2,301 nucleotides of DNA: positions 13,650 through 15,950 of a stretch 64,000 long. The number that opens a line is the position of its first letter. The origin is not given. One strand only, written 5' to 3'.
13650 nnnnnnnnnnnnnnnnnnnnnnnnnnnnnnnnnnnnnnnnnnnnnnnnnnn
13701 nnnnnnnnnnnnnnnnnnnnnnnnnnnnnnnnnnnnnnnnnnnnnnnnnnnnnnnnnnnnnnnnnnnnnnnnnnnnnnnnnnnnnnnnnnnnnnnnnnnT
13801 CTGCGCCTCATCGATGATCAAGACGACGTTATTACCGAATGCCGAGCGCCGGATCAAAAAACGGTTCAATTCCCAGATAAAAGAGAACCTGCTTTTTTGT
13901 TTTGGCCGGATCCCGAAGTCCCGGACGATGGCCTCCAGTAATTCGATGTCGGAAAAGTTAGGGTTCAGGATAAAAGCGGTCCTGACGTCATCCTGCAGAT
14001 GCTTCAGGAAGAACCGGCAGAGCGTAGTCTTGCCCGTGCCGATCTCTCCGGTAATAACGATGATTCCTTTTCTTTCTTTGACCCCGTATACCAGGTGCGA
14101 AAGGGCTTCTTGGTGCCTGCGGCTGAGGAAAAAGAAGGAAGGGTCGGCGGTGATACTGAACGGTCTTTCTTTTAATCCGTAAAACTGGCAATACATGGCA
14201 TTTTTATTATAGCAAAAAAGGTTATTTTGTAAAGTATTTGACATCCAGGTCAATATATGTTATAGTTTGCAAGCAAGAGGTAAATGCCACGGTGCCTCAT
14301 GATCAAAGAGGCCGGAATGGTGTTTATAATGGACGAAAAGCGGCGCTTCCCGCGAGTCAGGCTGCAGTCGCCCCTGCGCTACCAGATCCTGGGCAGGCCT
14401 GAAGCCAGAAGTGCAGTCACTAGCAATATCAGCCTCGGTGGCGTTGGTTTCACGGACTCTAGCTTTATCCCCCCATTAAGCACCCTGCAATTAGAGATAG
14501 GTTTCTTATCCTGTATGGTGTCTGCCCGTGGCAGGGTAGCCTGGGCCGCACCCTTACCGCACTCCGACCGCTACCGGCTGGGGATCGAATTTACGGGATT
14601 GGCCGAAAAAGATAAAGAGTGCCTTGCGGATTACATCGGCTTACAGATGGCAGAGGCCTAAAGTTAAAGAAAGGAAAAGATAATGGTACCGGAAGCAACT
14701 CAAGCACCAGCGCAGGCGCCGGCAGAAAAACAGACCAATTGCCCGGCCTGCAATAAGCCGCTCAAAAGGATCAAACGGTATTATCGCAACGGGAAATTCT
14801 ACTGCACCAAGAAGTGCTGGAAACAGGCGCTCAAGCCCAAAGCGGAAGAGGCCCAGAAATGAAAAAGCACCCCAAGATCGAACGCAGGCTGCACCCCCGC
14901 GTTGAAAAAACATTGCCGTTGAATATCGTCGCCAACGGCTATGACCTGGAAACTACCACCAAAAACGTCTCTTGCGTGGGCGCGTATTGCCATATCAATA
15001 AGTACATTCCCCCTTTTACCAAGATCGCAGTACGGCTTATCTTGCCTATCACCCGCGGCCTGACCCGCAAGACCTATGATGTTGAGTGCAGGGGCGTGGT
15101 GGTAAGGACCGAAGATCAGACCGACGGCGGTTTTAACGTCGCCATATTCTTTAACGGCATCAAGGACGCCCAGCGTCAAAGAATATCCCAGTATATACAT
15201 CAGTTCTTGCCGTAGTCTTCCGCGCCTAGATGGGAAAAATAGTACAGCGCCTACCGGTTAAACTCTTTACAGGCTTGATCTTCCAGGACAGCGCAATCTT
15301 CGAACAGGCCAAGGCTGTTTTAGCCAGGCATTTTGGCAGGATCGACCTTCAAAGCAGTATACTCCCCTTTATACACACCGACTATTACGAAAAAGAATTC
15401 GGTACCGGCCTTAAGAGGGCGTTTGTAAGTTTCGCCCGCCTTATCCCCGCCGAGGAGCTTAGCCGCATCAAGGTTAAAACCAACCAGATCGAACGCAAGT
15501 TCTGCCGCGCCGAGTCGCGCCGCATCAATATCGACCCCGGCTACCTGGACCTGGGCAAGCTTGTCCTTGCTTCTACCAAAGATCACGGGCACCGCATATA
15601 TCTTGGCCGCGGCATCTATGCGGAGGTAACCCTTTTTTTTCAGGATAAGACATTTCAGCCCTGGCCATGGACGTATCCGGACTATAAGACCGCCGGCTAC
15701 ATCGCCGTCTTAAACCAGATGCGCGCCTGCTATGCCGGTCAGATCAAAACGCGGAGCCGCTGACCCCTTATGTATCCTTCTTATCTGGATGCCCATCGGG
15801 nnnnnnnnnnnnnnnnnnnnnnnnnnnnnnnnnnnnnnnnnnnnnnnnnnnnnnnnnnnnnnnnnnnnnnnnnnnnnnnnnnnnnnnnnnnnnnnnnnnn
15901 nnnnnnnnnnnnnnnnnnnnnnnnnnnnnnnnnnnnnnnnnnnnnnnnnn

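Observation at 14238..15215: Unannotated YacG-like zinc-ribbon micro-ORF translationally coupled between two PilZ genes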

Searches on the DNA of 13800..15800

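Call 52: search_rna_families(source=window, start=13800, end=15800, threshold=evalue, max_evalue=1)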
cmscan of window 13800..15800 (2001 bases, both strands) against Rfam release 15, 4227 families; matches with E-value up to 1: 0.
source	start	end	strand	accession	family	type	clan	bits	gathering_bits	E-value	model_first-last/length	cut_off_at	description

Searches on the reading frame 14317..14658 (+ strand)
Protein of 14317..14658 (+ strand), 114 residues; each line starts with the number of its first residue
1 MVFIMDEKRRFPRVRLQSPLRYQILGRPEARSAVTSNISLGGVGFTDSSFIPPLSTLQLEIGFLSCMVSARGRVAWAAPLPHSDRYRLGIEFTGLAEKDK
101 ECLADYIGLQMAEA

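Call 3: search_protein_families(library=pfam, proteins=[window:14317-14658:+], max_evalue=1)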
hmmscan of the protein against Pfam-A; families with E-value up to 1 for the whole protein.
seq(114 aa): 1 family
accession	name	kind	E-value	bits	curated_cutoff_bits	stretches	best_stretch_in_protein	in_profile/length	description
PF07238.19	PilZ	-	1.8e-11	44.7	22.5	1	7-107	1-100/102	PilZ domain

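Call 13: search_protein_families(library=ncbifam, proteins=[window:14317-14658:+], max_evalue=0.1)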
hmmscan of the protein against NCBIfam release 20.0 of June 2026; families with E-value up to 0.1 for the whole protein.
seq(114 aa): 1 family
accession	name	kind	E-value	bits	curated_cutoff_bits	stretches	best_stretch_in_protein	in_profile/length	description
TIGR02266.1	gmx_TIGR02266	paralog_domain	0.00046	20.3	68.7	1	13-107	1-95/96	TIGR02266 family protein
